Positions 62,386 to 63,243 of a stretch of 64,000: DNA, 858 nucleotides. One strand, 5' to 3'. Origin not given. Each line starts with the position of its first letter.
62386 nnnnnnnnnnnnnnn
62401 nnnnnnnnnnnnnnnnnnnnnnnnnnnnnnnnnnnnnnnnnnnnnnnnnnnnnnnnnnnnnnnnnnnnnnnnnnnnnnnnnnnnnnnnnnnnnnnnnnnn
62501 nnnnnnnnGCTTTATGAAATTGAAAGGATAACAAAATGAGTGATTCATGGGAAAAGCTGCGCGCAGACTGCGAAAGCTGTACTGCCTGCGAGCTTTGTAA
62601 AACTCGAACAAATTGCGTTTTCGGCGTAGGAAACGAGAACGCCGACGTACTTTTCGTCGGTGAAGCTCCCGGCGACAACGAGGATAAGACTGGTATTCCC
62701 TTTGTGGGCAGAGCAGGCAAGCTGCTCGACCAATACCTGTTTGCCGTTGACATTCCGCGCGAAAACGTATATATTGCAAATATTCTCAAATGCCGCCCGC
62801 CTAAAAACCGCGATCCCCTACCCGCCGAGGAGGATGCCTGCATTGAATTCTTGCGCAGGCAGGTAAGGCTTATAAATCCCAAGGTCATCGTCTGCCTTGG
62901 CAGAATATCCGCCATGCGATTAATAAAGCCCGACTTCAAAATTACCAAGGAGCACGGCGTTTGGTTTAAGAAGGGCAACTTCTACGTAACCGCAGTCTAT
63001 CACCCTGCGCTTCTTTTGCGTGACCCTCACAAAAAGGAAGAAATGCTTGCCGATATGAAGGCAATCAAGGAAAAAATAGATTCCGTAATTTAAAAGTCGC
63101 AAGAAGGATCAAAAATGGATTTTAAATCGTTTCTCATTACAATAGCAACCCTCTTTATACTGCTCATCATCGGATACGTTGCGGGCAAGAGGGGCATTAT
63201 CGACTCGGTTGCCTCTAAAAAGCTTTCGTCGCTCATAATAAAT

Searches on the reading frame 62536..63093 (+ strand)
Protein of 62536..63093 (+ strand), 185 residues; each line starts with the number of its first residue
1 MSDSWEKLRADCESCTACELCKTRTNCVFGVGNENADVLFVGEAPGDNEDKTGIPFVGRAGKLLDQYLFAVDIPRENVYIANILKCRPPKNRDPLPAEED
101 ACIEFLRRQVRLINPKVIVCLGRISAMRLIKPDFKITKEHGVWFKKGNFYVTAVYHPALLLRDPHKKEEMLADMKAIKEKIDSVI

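Call 75: search_protein_families(library=pfam, proteins=[window:62536-63093:+], max_evalue=0.001)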
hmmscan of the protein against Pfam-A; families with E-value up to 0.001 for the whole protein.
window:62536-63093:+ (185 aa): 1 family
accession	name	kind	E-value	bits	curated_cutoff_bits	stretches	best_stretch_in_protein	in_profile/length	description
PF03167.25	UDG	-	2e-36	125.6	24.3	1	29-171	1-137/141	Uracil DNA glycosylase superfamily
